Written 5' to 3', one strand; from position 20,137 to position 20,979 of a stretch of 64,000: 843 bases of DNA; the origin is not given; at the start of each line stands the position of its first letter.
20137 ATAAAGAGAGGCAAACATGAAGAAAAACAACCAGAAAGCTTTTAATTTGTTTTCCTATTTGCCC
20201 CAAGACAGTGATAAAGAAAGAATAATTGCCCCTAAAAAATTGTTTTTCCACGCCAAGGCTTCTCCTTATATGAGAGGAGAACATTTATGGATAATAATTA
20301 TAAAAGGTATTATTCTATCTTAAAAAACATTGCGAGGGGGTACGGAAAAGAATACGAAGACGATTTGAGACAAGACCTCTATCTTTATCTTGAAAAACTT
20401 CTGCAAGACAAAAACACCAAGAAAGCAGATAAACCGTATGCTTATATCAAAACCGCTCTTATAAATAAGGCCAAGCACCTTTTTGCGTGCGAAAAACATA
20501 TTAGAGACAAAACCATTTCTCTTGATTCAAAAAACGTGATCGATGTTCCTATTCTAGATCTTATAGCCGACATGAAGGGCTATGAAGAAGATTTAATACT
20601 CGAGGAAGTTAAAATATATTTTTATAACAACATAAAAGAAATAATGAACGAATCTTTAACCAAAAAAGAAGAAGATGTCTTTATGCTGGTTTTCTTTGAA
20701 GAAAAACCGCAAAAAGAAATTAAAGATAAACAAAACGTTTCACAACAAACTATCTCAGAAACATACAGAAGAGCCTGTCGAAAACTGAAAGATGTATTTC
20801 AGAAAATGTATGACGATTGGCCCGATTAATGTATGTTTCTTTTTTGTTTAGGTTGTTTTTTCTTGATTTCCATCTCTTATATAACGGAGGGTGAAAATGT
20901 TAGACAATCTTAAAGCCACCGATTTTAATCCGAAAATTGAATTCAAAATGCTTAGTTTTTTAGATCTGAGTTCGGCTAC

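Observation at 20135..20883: The same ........-N12/13-TCTCyTTATAT block precedes all three transcription units of the module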

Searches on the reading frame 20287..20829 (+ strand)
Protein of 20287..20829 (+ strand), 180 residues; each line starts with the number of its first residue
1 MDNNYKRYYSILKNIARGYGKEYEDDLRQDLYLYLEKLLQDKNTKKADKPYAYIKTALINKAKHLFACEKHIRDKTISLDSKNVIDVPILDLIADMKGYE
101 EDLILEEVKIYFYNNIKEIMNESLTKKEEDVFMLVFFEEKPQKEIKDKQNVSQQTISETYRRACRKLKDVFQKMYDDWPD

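Call 6: search_protein_families(library=pfam, proteins=[window:20287-20829:+], max_evalue=0.01)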
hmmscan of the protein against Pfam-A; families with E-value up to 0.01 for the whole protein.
window:20287-20829:+ (180 aa): 4 families
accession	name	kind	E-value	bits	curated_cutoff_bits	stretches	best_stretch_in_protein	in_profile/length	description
PF04545.22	Sigma70_r4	-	1.1e-09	38.1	24.1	1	123-168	4-49/50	Sigma-70, region 4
PF08281.18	Sigma70_r4_2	-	5.3e-05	23.2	25.7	1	122-167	9-54/54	Sigma-70, region 4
PF04297.20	UPF0122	-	0.00087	19.9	22.7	1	114-173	8-67/101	Putative helix-turn-helix protein, YlxM / p13 like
PF04542.20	Sigma70_r2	-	0.0092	16.2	24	0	5-67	2-66/71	Sigma-70 region 2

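Call 10: search_protein_families(library=ncbifam, proteins=[window:20287-20829:+], max_evalue=0.01)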
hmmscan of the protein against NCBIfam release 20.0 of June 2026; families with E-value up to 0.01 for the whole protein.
window:20287-20829:+ (180 aa): 21 families
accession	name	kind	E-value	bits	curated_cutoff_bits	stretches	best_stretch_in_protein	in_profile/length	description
TIGR02937.1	sigma70-ECF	superfamily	3.4e-14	52.8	42.9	1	5-169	7-163/165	sigma-70 family RNA polymerase sigma factor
TIGR02985.1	Sig70_bacteroi1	subfamily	1.9e-09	37.9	126.4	1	5-169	7-160/162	RNA polymerase sigma-70 factor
TIGR02980.1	SigBFG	subfamily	8.4e-07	28.9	234.35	1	111-170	167-225/227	SigB/SigF/SigG family RNA polymerase sigma factor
TIGR02885.1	spore_sigF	equivalog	4.6e-05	23.4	321.45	1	86-169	154-229/231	RNA polymerase sporulation sigma factor SigF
NF045758.2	YlxM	equivalog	5.8e-05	23.1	80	1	115-171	8-64/72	YlxM family DNA-binding protein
NF005514.0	PRK07122.1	subfamily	0.0002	20.6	372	1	78-170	174-262/264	RNA polymerase sigma factor SigF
NF005809.0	PRK07670.1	equivalog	0.00028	20.5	326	1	62-174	148-253/255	FliA/WhiG family RNA polymerase sigma factor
TIGR02941.1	Sigma_B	equivalog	0.0003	20.3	315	1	116-172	199-254/255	RNA polymerase sigma factor SigB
NF009172.0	PRK12519.1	subfamily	0.00044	19.8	222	1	116-174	135-192/194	RNA polymerase sigma factor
NF006158.0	PRK08301.1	equivalog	0.00075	19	339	1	76-174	137-240/241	RNA polymerase sporulation sigma factor SigE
NF006071.0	PRK08215.1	equivalog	0.0027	17.3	372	1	89-169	183-255/258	RNA polymerase sporulation sigma factor SigG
TIGR02984.1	Sig-70_plancto1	subfamily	0.0028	17.2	183.75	1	122-171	139-188/189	RNA polymerase sigma-70 factor, Planctomycetaceae-specific subfamily 1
TIGR02835.1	spore_sigmaE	equivalog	0.0033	16.9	348.6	1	92-174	147-233/234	RNA polymerase sporulation sigma factor SigE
NF005385.0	PRK06930.1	subfamily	0.0041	16.8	136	1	116-173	108-164/170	positive control sigma-like factor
NF001073.0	PRK00118.2-3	equivalog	0.0042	17.7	128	1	106-170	3-67/99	putative DNA-binding protein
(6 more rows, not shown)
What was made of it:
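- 20287..20829 (+): Gene for a 180-aa two-domain (sigma-2 + sigma-4) sigma factor, the proposed reader of the three promoters. Its region 4.2 reads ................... Pfam and NCBIfam (calls 6, 10).
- Checked: Sigma-70 family protein, 20287-20829: Sigma70_r4 1e-9 and TIGR02937 3e-14 (calls 6, 10).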

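Call 11: find_homologous_proteins(query=window:20287-20829:+)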
Query window:20287-20829:+ (180 aa): 2 proteins with E <= 0.001 among 59 candidates.
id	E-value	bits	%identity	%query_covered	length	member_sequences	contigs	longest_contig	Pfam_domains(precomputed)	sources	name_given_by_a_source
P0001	1.4e-108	378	97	100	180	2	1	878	PF04545.23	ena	-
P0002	6.6e-59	217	73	83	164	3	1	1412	-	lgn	-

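Call 12: search_solved_structures(query=window:20287-20829:+, max_evalue=1)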
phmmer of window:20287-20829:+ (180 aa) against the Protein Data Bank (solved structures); distinct sequences matched with E-value up to 1: 6.
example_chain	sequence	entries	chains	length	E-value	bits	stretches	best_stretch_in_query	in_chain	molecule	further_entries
8jzt_A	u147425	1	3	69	0.03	17.7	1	120-170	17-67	RNA polymerase sigma factor SigF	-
1rp3_A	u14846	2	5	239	0.13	15.7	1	99-171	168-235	RNA polymerase sigma factor SIGMA-28 (FliA) | RNA polymerase sigma factor FliA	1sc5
8x6g_H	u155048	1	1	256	0.41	14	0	120-171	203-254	RNA polymerase sigma factor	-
1fse_A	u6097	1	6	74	0.41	14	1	123-167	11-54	GERE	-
1w3w_A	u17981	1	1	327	0.55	13.6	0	9-74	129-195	ANNEXIN A8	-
1w45_A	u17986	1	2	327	0.56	13.6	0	9-74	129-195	ANNEXIN A8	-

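Call 15: find_encoding_contigs(protein=window:20287-20829:+, flank=10000)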
Protein window:20287-20829:+ (180 aa): 2 contigs read that carry it; 2 places shown.
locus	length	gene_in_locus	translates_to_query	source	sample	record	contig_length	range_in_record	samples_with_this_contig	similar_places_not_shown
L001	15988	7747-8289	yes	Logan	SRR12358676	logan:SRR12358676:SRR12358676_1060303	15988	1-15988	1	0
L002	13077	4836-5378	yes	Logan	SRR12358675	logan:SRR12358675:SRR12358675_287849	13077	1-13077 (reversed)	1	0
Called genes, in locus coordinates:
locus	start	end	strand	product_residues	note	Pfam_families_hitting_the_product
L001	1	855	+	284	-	?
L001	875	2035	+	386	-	PF00438:S-AdoMet_synt_N, PF02772:S-AdoMet_synt_M, PF02773:S-AdoMet_synt_C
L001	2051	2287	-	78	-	PF01809:YidD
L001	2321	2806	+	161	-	PF00583:Acetyltransf_1, PF13673:Acetyltransf_10, PF13508:Acetyltransf_7 (weak)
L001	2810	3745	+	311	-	PF02129:Peptidase_S15 (weak), PF02230:Abhydrolase_2 (faint), PF00561:Abhydrolase_1, PF12146:Hydrolase_4 (weak), PF12697:Abhydrolase_6 (faint), PF00326:Peptidase_S9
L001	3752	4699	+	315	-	-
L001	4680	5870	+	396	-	PF00871:Acetate_kinase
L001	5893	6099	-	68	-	-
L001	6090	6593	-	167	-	PF00753:Lactamase_B, PF23023:Anti-Pycsar_Apyc1, PF19583:ODP (weak)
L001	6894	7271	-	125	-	-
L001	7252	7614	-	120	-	-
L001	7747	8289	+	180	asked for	PF04545:Sigma70_r4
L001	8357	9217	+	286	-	PF01909:NTP_transf_2, PF18765:Polbeta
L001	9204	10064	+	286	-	PF01909:NTP_transf_2, PF18765:Polbeta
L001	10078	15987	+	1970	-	?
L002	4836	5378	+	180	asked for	PF04545:Sigma70_r4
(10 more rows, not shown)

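Call 16: find_encoding_contigs(protein=P0002, flank=10000)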
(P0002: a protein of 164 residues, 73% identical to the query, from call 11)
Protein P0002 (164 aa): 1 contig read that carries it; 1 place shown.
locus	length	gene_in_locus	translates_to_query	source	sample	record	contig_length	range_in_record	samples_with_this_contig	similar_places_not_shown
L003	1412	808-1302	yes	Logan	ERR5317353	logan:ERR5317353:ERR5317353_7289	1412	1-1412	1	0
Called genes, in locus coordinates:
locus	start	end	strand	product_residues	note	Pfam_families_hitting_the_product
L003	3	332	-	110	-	?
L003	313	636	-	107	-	-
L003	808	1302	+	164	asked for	-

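Call 17: find_encoding_contigs(protein=P0001, flank=10000)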
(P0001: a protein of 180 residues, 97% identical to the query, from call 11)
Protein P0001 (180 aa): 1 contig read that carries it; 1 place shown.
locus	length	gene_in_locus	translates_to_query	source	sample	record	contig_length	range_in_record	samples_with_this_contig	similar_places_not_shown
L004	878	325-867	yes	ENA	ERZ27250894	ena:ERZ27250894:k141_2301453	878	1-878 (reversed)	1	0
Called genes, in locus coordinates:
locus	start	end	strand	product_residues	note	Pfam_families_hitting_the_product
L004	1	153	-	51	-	?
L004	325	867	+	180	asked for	PF04545:Sigma70_r4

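Call 25: search_protein_representatives(protein=window:20287-20829:+)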
Query: 180 residues. Proteins with E-value up to 0.001 (for the whole library): 15; up to 1e-10: 1; up to 1e-30: 1. The best 15 are listed.
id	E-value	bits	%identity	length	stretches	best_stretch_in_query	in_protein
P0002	2.1e-59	216.8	72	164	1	1-151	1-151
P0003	1.5e-09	54.5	33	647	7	136-177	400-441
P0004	1.1e-08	51.7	33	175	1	10-173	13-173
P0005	6.4e-07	46.0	30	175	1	5-173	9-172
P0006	1.9e-05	41.2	34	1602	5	71-109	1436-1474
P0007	6.0e-05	39.5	29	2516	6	25-90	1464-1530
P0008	1.7e-04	38.1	24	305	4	115-169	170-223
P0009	1.7e-04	38.1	28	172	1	12-174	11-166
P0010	1.9e-04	37.9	30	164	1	5-169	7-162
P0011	3.6e-04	37.0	31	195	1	71-172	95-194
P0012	3.9e-04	36.9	30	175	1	11-172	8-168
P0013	4.0e-04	36.9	30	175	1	13-169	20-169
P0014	5.6e-04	36.4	33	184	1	39-177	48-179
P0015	6.4e-04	36.2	35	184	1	70-171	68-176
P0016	9.6e-04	35.6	32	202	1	53-176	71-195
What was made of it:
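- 20287..20829 (+): Near-orphan in an exhaustive search of 1.8e9 representatives: 15 hits at E<=1e-3 (call 25).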

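Call 27: search_dna_similar(query=window:20287-20829:+, collection=plasmids, mode=protein, max_evalue=10, max_rows=30)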
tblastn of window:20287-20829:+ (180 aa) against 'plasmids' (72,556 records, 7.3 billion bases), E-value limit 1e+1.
Records with a match: 15; places in all: 15; records where one place covers at least 80% of the query: 0.
Best place of each record, by identity: <60% 15.
By first word of the organism name: Rhizobium 9; Clostridium 2; Bacillus 1; Clostridiaceae 1; Streptomyces 1; Paenibacillus 1.
By predicted mobility (MOB-suite, as given by PLSDB): non-mobilizable 10; conjugative 4; mobilizable 1.
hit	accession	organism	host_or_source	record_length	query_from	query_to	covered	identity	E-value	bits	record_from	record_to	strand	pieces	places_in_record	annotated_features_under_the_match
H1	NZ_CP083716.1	Bacillus velezensis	cell culture,Meju, fermented soybean ...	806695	92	174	46%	29.9%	8e-2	40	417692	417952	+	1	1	sigE: RNA polymerase sporulation sigma factor SigE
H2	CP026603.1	Clostridiaceae bacterium 14S0207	Bos taurus,whole organsim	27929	112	171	33%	37.5%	3e-2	42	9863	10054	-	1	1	hypothetical protein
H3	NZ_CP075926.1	Clostridium perfringens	feces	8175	120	169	28%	42.0%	3e+0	36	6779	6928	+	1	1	sigma-70 family RNA polymerase sigma factor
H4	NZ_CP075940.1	Clostridium perfringens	feces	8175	120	169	28%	42.0%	3e+0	36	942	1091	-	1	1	sigma-70 family RNA polymerase sigma factor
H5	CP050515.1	Rhizobium leguminosarum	Trifolium repens,cell culture,root ...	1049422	107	172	37%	30.9%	7e+0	34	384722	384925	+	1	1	sigma-70 family RNA polymerase sigma factor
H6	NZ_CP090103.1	Rhizobium leguminosarum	Trifolium pratense,Cell culture,Plant ...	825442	107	172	37%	30.9%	7e+0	34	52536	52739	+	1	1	sigma-70 family RNA polymerase sigma factor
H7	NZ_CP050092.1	Rhizobium leguminosarum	Trifolium pratense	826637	107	172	37%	30.9%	7e+0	34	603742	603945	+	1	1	sigma-70 family RNA polymerase sigma factor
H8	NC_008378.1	Rhizobium johnstonii 3841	-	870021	107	172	37%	30.9%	7e+0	34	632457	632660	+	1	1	sigma-70 family RNA polymerase sigma factor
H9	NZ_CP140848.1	Rhizobium johnstonii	-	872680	107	172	37%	30.9%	7e+0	34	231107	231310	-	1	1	sigma-70 family RNA polymerase sigma factor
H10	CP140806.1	Rhizobium johnstonii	Trifolium pratense,whole organism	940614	107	172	37%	30.9%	8e+0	34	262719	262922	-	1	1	sigma-70 family RNA polymerase sigma factor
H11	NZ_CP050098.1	Rhizobium leguminosarum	Trifolium pratense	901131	107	172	37%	30.9%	8e+0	34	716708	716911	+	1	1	sigma-70 family RNA polymerase sigma factor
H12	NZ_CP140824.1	Rhizobium johnstonii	Trifolium pratense,whole organism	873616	107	172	37%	30.9%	9e+0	34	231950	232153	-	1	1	sigma-70 family RNA polymerase sigma factor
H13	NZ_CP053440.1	Rhizobium brockwellii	Trifolium repens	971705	107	172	37%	30.9%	1e+1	34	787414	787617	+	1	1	sigma-70 family RNA polymerase sigma factor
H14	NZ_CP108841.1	Streptomyces chartreusis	-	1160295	124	179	31%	33.3%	7e-1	37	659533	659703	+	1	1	none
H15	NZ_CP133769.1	Paenibacillus polymyxa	soybean,single cell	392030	124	177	30%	33.3%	3e+0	35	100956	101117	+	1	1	sigma-70 family RNA polymerase sigma factor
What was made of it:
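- Closest known: TcdR-related. Different: Pairwise similarity to TcdR-like proteins is insignificant: tblastn E 0.03 to 3 (call 27).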

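Call 29: find_encoding_contigs(protein=P0004, flank=6000)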
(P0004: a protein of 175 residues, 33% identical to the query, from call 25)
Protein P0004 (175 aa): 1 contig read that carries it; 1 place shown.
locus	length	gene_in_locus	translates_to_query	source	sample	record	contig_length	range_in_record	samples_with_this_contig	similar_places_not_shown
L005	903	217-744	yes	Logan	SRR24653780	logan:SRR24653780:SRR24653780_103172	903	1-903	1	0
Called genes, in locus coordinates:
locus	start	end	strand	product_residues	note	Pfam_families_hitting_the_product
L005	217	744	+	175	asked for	PF04545:Sigma70_r4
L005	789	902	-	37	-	?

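Call 31: find_encoding_contigs(protein=P0005, flank=6000)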
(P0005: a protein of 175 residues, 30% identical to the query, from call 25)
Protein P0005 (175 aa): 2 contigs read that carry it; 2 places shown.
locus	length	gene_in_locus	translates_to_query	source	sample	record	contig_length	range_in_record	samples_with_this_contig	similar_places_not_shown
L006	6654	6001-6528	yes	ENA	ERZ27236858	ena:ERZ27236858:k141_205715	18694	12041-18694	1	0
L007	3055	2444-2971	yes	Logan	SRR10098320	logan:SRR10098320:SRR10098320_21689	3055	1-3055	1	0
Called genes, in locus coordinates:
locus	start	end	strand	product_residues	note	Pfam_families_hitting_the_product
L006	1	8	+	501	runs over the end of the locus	-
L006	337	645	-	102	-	-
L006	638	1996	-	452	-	PF14319:Zn_Tnp_IS91, PF04986:Y2_Tnp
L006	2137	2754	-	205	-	PF00239:Resolvase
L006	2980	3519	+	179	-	PF04542:Sigma70_r2, PF04545:Sigma70_r4 (weak)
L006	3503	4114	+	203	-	-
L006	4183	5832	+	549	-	PF00082:Peptidase_S8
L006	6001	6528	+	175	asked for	PF04545:Sigma70_r4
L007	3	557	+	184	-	?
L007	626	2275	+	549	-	PF00082:Peptidase_S8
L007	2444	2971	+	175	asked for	PF04545:Sigma70_r4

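Call 32: find_encoding_contigs(protein=P0010, flank=6000)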
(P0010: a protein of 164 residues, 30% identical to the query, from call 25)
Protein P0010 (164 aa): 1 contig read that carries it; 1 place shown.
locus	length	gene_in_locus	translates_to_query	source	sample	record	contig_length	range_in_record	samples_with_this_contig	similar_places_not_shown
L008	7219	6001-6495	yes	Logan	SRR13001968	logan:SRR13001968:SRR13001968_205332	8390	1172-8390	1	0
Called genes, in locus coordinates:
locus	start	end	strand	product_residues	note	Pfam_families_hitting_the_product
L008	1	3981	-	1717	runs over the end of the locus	?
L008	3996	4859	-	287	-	PF01909:NTP_transf_2, PF18765:Polbeta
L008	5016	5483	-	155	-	-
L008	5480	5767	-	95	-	-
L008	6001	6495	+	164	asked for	PF04545:Sigma70_r4 (weak)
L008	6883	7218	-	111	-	?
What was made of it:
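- On TcdR-related (group 5) sigma regulon: The same layout occurs in L008/L013 (call 32).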

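Call 36: find_related_loci(query=A1, collection=genome_contigs, flank=10000)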
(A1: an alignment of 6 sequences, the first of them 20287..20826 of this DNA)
Query A1 (180 aa) in genome_contigs; peptide patterns used: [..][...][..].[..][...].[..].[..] (x = any residue, [..] = any of these).
35 stretches matched a pattern; 6 encode a relative of the query (tblastn E <= 1e-3); 6 distinct loci.
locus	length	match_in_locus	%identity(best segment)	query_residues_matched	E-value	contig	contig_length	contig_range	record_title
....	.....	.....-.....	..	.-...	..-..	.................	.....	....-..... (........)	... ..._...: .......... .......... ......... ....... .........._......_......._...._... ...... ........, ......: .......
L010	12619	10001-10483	33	10-173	2e-11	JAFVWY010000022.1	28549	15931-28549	MAG: Bacilli bacterium isolate RGIG5470 Sheep_Colon-5__c947709, whole genome shotgun sequence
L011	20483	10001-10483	33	10-173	2e-10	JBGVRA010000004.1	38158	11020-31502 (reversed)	MAG: Anaeroplasmataceae bacterium isolate fecal_MAG_151 fecal_MAG_151_contig_0004, whole genome shotgun sequence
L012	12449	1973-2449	33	12-173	1e-9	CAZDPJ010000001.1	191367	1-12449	MAG TPA_asm: uncultured Staphylococcaceae bacterium isolate SRP313737_co1_111 genome assembly, contig: NODE_55_length_19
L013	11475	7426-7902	24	7-174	3e-8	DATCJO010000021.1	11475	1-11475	MAG TPA_asm: Tissierellaceae bacterium isolate SMAG_U7072 k141_562492, whole genome shotgun sequence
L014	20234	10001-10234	26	96-173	3e-4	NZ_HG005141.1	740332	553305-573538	Paenibacillus antibioticophila strain GD11, whole genome shotgun sequence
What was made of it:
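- Tried and rejected: It was not found among the GTDB representative genomes, so no whole-genome specificity scan was possible (call 36).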

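Call 38: find_related_loci(query=A1, collection=metagenome_contigs, flank=6000)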
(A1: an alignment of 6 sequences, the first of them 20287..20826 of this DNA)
Query A1 (180 aa) in metagenome_contigs; peptide patterns used: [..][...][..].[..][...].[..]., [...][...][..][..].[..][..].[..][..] (x = any residue, [..] = any of these).
576 stretches matched a pattern; 4 encode a relative of the query (tblastn E <= 1e-3); 4 distinct loci.
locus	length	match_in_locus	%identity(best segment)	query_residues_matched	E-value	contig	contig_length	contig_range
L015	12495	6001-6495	30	6-179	2e-14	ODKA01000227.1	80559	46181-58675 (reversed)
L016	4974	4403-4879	24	7-174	9e-9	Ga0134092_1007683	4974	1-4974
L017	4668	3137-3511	26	54-173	6e-7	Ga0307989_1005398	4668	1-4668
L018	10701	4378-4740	32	52-168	7e-6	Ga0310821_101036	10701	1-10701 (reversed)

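Call 47: search_protein_families(library=pfam, proteins=[L015:5257-5793:-, L015:4094-4651:-, L015:2743-4104:-, L017:3625-3999:+, L018:4204-4797:+, L018:4931-6424:+, L014:9890-10288:+, L014:10722-11363:+, L014:11656-12498:+, L008:5016-5483:-], max_evalue=0.01)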
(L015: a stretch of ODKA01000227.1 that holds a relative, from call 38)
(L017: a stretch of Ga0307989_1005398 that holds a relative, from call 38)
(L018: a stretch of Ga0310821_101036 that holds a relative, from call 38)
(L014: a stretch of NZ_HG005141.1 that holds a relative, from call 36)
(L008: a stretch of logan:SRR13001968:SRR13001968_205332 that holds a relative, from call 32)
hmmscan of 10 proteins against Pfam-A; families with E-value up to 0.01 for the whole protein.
L015:5257-5793:- (178 aa): 0 families

L015:4094-4651:- (185 aa): 0 families

L015:2743-4104:- (453 aa): 2 families
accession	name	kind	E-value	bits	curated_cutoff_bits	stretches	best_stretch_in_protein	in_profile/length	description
PF08245.18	Mur_ligase_M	-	1.4e-14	54.9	24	1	41-255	1-199/200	Mur ligase middle domain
PF02875.26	Mur_ligase_C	-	1.5e-05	26.2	28.4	1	303-416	32-127/127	Mur ligase, glutamate ligase domain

L017:3625-3999:+ (124 aa): 1 family
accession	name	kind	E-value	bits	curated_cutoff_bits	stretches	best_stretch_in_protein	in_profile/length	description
PF03186.18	CobD_Cbib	-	0.0073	16.1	34.4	1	25-109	46-128/282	CobD/Cbib protein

L018:4204-4797:+ (197 aa): 13 families
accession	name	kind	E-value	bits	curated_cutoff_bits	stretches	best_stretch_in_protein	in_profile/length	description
PF04545.22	Sigma70_r4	-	1.1e-10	41.3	24.1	1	131-179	1-49/50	Sigma-70, region 4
PF08281.18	Sigma70_r4_2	-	1.7e-08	34.4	25.7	1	126-178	2-54/54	Sigma-70, region 4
PF00196.25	GerE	-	6.6e-06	26.1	23.5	1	134-180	2-47/57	Bacterial regulatory proteins, luxR family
PF13384.12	HTH_23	-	4.4e-05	23.6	24.6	1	149-173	16-40/50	Homeodomain-like domain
PF04297.20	UPF0122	-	6e-05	23.7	22.7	1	133-175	16-58/101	Putative helix-turn-helix protein, YlxM / p13 like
PF16509.11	KORA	-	0.00023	21.7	26.7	1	127-177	8-57/84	TrfB plasmid transcriptional repressor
PF13518.12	HTH_28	-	0.0018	18.8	25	1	141-173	4-35/52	Helix-turn-helix domain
PF07374.17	DUF1492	-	0.0021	18.6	21.5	1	118-178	38-99/100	Protein of unknown function (DUF1492)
PF07638.17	Sigma70_ECF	-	0.0022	18.3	21.1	1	131-182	132-183/185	ECF sigma factor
PF13936.12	HTH_38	-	0.0029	17.7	27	1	135-169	5-39/44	Helix-turn-helix domain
PF08279.18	HTH_11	-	0.0057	17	25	1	139-169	2-34/55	HTH domain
PF13404.12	HTH_AsnC-type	-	0.0059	16.9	27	0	152-172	19-39/42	AsnC-type helix-turn-helix domain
PF01381.28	HTH_3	-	0.0065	16.9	23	0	149-169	8-28/55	Helix-turn-helix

L018:4931-6424:+ (497 aa): 2 families
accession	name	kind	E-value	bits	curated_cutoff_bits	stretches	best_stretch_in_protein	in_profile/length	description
PF01385.25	OrfB_IS605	-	3.4e-09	37.4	30.5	1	255-368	6-116/120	Probable transposase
PF07282.18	Cas12f1-like_TNB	-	6.6e-08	33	26.3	1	398-441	1-42/60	Cas12f1-like, TNB domain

L014:9890-10288:+ (132 aa): 2 families
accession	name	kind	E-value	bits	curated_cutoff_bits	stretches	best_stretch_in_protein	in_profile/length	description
PF04545.22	Sigma70_r4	-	3e-07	30.3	24.1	1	65-111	4-50/50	Sigma-70, region 4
PF08281.18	Sigma70_r4_2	-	6.6e-05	22.9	25.7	1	65-109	10-54/54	Sigma-70, region 4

L014:10722-11363:+ (213 aa): 0 families

L014:11656-12498:+ (280 aa): 1 family
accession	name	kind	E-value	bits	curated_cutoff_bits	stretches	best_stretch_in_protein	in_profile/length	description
PF07833.16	Cu_amine_oxidN1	-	1e-31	109.5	24.2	1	29-128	1-102/108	Copper amine oxidase N-terminal domain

L008:5016-5483:- (155 aa): 0 families

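Call 48: search_protein_families(library=phrogs, proteins=[window:20287-20829:+, L008:5016-5483:-, L008:5480-5767:-, L015:5257-5793:-, L014:10722-11363:+], max_evalue=0.01)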
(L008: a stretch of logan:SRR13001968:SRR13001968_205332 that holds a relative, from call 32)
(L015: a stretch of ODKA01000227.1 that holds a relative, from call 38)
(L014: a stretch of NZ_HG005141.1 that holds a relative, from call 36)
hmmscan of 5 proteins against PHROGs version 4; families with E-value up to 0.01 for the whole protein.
window:20287-20829:+ (180 aa): 5 families
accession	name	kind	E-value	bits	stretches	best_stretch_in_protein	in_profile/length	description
phrog_1740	-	transcription regulation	1.3e-08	34.9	1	1-176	58-221/567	RNA polymerase sigma factor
phrog_351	-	transcription regulation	2.7e-08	33.9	1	75-170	630-725/928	RNA polymerase sigma factor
phrog_3512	-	transcription regulation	2.9e-06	28.5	1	121-174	63-116/130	sigma factor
phrog_1190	-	transcription regulation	0.00051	20.8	1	100-173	93-161/167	RNA polymerase sigma factor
phrog_11138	-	unknown function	0.00088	20.6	1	111-173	80-141/142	-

L008:5016-5483:- (155 aa): 1 family
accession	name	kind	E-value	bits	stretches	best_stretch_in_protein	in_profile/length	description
phrog_6918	-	lysis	0.0047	18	0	87-153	53-112/114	holin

L008:5480-5767:- (95 aa): 2 families
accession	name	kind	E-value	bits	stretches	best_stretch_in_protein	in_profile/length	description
phrog_1009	-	unknown function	0.0002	22.4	1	5-92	7-101/103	-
phrog_1637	-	unknown function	0.0036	16.7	1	33-90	370-427/661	-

L015:5257-5793:- (178 aa): 0 families

L014:10722-11363:+ (213 aa): 0 families
